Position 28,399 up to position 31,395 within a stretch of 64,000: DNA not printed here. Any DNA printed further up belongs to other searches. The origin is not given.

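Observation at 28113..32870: Low-GC two-gene islet: PHP-nuclease::SMC-like ABC ATPase (Ppl-like) tightly coupled to a COG2865 Schlafen-like AlbA_2/HATPase_c_4 protein, a candidate undescribed defence module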

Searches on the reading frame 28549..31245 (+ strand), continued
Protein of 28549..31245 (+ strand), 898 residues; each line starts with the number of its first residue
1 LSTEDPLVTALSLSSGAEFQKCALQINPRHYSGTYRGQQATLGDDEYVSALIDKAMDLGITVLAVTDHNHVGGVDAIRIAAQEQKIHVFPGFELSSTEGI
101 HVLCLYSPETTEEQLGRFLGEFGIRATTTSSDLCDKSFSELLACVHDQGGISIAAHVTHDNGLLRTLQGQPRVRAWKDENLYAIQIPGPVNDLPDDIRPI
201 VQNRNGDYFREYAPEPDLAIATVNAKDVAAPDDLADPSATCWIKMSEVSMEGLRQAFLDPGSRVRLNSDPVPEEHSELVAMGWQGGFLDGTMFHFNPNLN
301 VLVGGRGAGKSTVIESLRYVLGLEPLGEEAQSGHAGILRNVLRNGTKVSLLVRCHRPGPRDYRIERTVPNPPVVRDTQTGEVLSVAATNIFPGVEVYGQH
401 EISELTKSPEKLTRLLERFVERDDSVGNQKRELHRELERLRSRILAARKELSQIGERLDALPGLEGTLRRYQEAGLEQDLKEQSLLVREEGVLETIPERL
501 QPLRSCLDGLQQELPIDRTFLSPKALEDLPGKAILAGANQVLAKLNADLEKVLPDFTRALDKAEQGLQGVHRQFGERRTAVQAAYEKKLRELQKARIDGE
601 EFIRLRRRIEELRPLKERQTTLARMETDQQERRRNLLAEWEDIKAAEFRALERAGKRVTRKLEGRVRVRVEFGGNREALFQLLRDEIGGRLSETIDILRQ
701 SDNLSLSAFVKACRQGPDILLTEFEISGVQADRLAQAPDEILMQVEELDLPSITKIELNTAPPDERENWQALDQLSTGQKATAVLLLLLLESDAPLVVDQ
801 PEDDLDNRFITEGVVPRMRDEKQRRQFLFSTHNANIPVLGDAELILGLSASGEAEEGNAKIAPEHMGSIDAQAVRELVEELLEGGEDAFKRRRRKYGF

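Call 47: search_dna_similar(query=window:28549-31245:+, collection=plasmids, mode=protein, max_rows=25, max_evalue=1e-20)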
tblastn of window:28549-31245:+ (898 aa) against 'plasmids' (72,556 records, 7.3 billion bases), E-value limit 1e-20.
Records with a match: 219; places in all: 219; records where one place covers at least 80% of the query: 182.
Best place of each record, by identity: <60% 219.
By first word of the organism name: Escherichia 110; Klebsiella 22; Listeria 15; Serratia 12; Citrobacter 11; Staphylococcus 6; Yersinia 6; Salmonella 6; Xanthomonas 4; Vibrio 4; and 17 more.
By predicted mobility (MOB-suite, as given by PLSDB): conjugative 148; non-mobilizable 37; mobilizable 34.
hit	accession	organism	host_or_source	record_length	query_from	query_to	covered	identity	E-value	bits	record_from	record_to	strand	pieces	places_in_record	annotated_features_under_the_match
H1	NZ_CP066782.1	Comamonas fluminis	Fresh water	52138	17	898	98%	36.7%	3e-142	474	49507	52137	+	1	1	none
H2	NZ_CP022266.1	Xanthomonas citri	Cowpea,cell culture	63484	17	898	98%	36.7%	4e-139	466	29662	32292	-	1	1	TrlF family AAA-like ATPase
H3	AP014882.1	Acetobacter pasteurianus NBRC 101655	-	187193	17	898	98%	36.0%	2e-138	464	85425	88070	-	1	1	hypothetical protein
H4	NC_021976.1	Acetobacter pasteurianus 386B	-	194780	17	898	98%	36.0%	2e-138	464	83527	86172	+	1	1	TrlF family AAA-like ATPase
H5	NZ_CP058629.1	Chitinibacter bivalviorum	Anodonta arcaeformis,Mono-bacterial ...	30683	17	898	98%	35.9%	1e-140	470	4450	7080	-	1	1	TrlF family AAA-like ATPase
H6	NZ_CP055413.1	Klebsiella grimontii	culture,Wastewater effluent sample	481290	1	898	100%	34.8%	8e-130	438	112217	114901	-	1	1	TrlF family AAA-like ATPase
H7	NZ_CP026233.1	Citrobacter freundii complex sp. CFNIH4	-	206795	17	898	98%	34.9%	3e-128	434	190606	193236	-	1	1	TrlF family AAA-like ATPase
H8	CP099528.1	Providencia stuartii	-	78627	15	898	98%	32.2%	7e-120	409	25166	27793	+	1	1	DNA repair protein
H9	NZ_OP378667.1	Staphylococcus aureus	-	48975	7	898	99%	31.5%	5e-131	442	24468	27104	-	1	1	TrlF family AAA-like ATPase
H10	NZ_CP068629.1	Vibrio parahaemolyticus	Penaeus vannamei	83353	8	898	99%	31.4%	5e-108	374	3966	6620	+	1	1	TrlF family AAA-like ATPase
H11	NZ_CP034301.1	Vibrio parahaemolyticus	Penaeus vannamei,AHPND infected ...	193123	8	898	99%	31.4%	5e-108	374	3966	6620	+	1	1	TrlF family AAA-like ATPase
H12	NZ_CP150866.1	Vibrio parahaemolyticus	cell culture,seafood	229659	8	898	99%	31.4%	5e-108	374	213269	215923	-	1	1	TrlF family AAA-like ATPase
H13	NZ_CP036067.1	Bacillus mycoides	cell culture,soil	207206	17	896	98%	31.7%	1e-115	397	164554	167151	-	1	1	TrlF family AAA-like ATPase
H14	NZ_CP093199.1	Staphylococcus epidermidis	Homo sapiens,blood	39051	17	898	98%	31.2%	3e-128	434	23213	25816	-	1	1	TrlF family AAA-like ATPase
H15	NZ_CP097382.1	Providencia stuartii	Homo sapiens,sputum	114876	17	898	92%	31.7%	6e-59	403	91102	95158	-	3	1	hypothetical protein (x4) | IS91 family transposase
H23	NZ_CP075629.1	Escherichia coli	Homo sapiens,stool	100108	46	897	95%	27.0%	3e-44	182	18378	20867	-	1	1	TrlF family AAA-like ATPase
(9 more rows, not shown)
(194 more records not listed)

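Call 48: get_annotated_region(hit=H2, flank=4000)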
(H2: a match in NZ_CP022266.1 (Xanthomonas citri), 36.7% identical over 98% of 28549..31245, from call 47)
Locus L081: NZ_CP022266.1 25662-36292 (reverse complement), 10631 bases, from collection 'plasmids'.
description: Xanthomonas citri pv. vignicola strain CFBP7111 plasmid plB, complete sequence
organism: Xanthomonas citri (NCBI taxid 473426)
taxonomy: Bacteria; Pseudomonadota; Gammaproteobacteria; Lysobacterales; Lysobacteraceae; Xanthomonas; Xanthomonas citri
host: -; source: Cowpea,cell culture; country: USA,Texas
typing (MOB-suite, as given by PLSDB): non-mobilizable; replicon rep_cluster_429
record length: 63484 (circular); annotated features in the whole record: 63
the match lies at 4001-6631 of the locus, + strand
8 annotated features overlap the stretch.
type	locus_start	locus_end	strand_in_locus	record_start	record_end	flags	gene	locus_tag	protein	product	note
CDS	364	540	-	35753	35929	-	-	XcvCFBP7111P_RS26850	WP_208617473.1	hypothetical protein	-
CDS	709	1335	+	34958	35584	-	-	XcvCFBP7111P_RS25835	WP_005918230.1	ParA family protein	-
CDS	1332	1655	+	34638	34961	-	-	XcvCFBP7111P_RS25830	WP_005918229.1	hypothetical protein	-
CDS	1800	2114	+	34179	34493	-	parC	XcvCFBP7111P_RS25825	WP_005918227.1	ParC family partition-associated protein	-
CDS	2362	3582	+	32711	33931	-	-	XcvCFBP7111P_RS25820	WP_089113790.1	replication initiation protein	-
CDS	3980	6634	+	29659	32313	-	-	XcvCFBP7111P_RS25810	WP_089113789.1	TrlF family AAA-like ATPase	-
CDS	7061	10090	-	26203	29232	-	-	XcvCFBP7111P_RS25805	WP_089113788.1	Tn3 family transposase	-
CDS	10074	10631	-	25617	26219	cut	-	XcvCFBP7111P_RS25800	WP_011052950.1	recombinase family protein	GO:0006310 - DNA recombination [Evidence IEA]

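Call 49: get_annotated_region(hit=H10, flank=4000)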
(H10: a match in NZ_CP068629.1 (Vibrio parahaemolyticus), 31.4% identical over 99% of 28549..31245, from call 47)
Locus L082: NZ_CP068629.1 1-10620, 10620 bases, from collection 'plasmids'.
description: Vibrio parahaemolyticus strain LH80 plasmid pLH80-1, complete sequence
organism: Vibrio parahaemolyticus (NCBI taxid 670)
taxonomy: Bacteria; Pseudomonadota; Gammaproteobacteria; Vibrionales; Vibrionaceae; Vibrio; Vibrio parahaemolyticus
host: -; source: Penaeus vannamei; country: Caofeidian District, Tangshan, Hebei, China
typing (MOB-suite, as given by PLSDB): non-mobilizable; replicon rep_cluster_1134; mating-pair formation MPF_F
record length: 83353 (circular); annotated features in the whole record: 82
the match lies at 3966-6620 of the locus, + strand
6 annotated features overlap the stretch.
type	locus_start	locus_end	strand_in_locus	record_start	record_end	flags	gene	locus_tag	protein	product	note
CDS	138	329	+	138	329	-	-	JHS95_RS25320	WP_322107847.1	hypothetical protein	-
CDS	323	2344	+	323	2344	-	pglX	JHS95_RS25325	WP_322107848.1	BREX-1 system adenine-specific DNA-methyltransferase PglX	GO:0006306 - DNA methylation [Evidence IEA]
CDS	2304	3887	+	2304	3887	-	pglX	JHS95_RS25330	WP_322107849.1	BREX-1 system adenine-specific DNA-methyltransferase PglX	GO:0006306 - DNA methylation [Evidence IEA]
CDS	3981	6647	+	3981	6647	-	-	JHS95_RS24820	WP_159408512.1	TrlF family AAA-like ATPase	GO:0006302 - double-strand break repair [Evidence IEA]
CDS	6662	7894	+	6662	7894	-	-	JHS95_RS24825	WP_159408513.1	RNA-binding domain-containing protein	-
CDS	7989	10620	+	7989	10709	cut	pglZ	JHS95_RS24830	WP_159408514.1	BREX-1 system phosphatase PglZ type A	-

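Call 50: get_annotated_region(hit=H9, flank=4000)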
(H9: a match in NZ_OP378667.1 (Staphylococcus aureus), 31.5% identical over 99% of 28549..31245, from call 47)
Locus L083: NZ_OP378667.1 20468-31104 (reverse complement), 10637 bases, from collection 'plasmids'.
description: Staphylococcus aureus strain MRSA10075 plasmid pMRSA10075_2, complete sequence
organism: Staphylococcus aureus (NCBI taxid 1280)
taxonomy: Bacteria; Bacillota; Bacilli; Bacillales; Staphylococcaceae; Staphylococcus; Staphylococcus aureus
host: -; source: -; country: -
typing (MOB-suite, as given by PLSDB): mobilizable; replicon rep_cluster_1017,rep_cluster_1017,rep_cluster_1215
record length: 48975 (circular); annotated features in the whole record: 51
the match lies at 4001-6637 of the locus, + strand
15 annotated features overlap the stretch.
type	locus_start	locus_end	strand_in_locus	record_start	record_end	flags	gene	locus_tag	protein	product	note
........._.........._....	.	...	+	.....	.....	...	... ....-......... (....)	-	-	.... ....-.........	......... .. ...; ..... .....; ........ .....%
predicted_resistance_gene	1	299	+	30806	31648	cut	blaZ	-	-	penicillin-hydrolyzing class A beta-lactamase BlaZ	predicted by amrfinderplus; class BETA-LACTAM; identity 98.22%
CDS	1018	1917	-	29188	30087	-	-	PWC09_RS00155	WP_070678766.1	Mph(C) family macrolide 2'-phosphotransferase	-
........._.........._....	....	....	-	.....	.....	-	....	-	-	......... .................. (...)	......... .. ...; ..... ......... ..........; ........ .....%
predicted_resistance_gene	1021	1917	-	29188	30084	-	mph(C)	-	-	Mph(C) family macrolide 2'-phosphotransferase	predicted by amrfinderplus; class MACROLIDE; identity 99.67%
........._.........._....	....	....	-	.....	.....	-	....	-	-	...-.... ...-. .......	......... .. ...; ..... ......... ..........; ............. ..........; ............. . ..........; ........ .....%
predicted_resistance_gene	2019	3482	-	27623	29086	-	msr(A)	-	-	ABC-F type ribosomal protection protein Msr(A)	predicted by amrfinderplus; class MACROLIDE/STREPTOGRAMIN; identity 99.8%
CDS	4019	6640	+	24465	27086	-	-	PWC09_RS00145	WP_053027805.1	TrlF family AAA-like ATPase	-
CDS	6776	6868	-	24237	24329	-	-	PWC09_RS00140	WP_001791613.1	type I toxin-antitoxin system Fst family toxin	-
CDS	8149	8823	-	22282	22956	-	-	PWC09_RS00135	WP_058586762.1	IS6-like element IS257 family transposase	GO:0006313 - DNA transposition [Evidence IEA]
CDS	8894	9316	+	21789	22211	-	-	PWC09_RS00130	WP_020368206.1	DegT/DnrJ/EryC1/StrS family aminotransferase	-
CDS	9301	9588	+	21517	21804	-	-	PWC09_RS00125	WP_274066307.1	class I SAM-dependent methyltransferase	-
CDS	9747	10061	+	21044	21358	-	-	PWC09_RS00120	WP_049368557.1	hypothetical protein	-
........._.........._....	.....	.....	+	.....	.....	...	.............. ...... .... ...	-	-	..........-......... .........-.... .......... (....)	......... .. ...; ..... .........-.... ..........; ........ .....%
predicted_resistance_gene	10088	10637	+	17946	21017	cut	mupA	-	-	mupirocin-resistant isoleucine--tRNA ligase MupA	predicted by amrfinderplus; class MUPIROCIN; identity 100.0%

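Call 51: get_annotated_region(hit=H23, flank=4000)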
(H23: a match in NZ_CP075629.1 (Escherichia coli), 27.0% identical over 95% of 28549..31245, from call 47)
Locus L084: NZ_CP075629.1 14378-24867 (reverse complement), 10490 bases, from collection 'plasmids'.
description: Escherichia coli strain P15-385 plasmid pP15-385-b
organism: Escherichia coli (NCBI taxid 562)
taxonomy: Bacteria; Pseudomonadota; Gammaproteobacteria; Enterobacterales; Enterobacteriaceae; Escherichia; Escherichia coli
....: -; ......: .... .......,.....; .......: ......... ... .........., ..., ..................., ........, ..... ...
typing (MOB-suite, as given by PLSDB): conjugative; replicon IncI-gamma/K1; relaxase MOBP; mating-pair formation MPF_I
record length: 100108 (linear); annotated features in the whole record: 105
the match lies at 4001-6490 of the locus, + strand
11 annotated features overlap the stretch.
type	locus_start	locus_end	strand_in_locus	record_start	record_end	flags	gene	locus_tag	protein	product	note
CDS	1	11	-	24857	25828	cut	parM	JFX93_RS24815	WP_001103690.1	plasmid segregation protein ParM domain-containing protein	-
CDS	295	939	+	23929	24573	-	-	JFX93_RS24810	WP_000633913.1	division plane positioning ATPase MipZ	-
CDS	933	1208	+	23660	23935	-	-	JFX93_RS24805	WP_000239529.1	hypothetical protein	-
CDS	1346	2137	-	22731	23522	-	-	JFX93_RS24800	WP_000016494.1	site-specific integrase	GO:0015074 - DNA integration [Evidence IEA]; GO:0006310 - DNA recombination [Evidence IEA]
CDS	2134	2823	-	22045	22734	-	-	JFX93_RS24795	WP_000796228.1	hypothetical protein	-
CDS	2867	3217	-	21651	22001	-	-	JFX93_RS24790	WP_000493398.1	hypothetical protein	-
CDS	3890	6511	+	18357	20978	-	-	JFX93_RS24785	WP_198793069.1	TrlF family AAA-like ATPase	-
CDS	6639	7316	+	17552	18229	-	tnpA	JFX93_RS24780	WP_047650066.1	IS66-like element accessory protein TnpA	GO:0006313 - DNA transposition [Evidence IEA]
CDS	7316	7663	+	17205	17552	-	tnpB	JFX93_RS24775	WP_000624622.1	IS66 family insertion sequence element accessory protein TnpB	-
CDS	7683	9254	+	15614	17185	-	-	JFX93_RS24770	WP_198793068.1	IS66-like element ISCro1 family transposase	-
CDS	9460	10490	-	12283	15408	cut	-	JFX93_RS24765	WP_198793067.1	hypothetical protein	-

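Call 75: search_dna_similar(query=window:28549-31245:+, collection=phages, mode=protein, max_rows=10, max_evalue=1e-10)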
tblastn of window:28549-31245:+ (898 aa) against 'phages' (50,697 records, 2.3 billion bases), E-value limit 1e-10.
Records with a match: 5; places in all: 5; records where one place covers at least 80% of the query: 2.
Best place of each record, by identity: <60% 5.
By first word of the organism name: Listeria 2; Yersinia 2; Vibrio 1.
By host as written in the record: Listeria monocytogenes 2; Yersinia enterocolitica 2; Vibrio cyclitrophicus 10N.286.54.E11 1.
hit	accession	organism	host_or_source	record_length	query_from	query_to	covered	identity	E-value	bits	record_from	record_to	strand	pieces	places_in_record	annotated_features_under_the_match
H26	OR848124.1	Listeria phage LM 4-14-1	Listeria monocytogenes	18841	44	898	95%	23.0%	4e-43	176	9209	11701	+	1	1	record has no annotation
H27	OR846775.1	Listeria phage LM 4-11-1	Listeria monocytogenes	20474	44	898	95%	23.0%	4e-43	176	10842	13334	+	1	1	record has no annotation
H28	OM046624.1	Yersinia phage vB_YenM_42.18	Yersinia enterocolitica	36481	772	896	14%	45.7%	6e-14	83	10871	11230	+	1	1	chromosome partition protein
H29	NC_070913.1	Yersinia phage vB_YenM_42.18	Yersinia enterocolitica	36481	772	896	14%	45.7%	6e-14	83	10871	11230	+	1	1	chromosome partition protein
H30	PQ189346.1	Vibrio phage 10N.286.54.E11_PE001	Vibrio cyclitrophicus 10N.286.54.E11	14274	772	898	14%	42.2%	1e-14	85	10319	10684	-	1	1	hypothetical protein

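Call 78: search_protein_families(library=pfam, proteins=[L025:7604-7990:+, L028:7546-8004:+, L010:2586-2891:+, L040:2802-3122:+, L058:2299-2742:+, L031:7522-7893:+, L016:1547-2092:+, L041:5014-7989:+, L044:4742-7975:+, L064:2892-6227:+], max_evalue=0.001)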
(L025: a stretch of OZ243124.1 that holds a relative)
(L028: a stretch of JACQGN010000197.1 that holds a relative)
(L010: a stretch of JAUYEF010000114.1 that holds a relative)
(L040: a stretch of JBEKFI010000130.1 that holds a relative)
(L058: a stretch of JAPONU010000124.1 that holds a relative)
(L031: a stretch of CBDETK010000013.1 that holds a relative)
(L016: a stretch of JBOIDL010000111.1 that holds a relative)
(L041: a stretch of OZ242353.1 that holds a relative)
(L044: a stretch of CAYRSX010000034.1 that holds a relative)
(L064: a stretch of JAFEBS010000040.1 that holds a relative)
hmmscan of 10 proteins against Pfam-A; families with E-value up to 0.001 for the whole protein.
L025:7604-7990:+ (128 aa): 0 families

L028:7546-8004:+ (152 aa): 0 families

L010:2586-2891:+ (101 aa): 0 families

L040:2802-3122:+ (106 aa): 0 families

L058:2299-2742:+ (147 aa): 0 families

L031:7522-7893:+ (123 aa): 0 families

L016:1547-2092:+ (181 aa): 0 families

L041:5014-7989:+ (991 aa): 1 family
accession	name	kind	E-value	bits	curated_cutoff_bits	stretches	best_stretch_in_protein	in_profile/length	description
PF01555.25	N6_N4_Mtase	-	2.8e-13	50.8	26.7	2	182-227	159-200/221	DNA methylase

L044:4742-7975:+ (1077 aa): 1 family
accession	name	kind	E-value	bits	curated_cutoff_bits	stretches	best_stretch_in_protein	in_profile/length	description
PF01555.25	N6_N4_Mtase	-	2.6e-18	67.2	26.7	2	183-234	159-205/221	DNA methylase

L064:2892-6227:+ (1111 aa): 3 families
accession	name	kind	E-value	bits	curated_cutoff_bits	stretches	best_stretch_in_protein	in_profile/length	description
PF04851.21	ResIII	-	6.7e-10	39.6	22.5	1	174-337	18-163/164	Type III restriction enzyme, res subunit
PF00270.35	DEAD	-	1.8e-07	31.5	26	1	180-337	16-161/167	DEAD/DEAH box helicase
PF18766.7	SWI2_SNF2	-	0.00037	20.6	26.7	1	184-311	24-134/221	SWI2/SNF2 ATPase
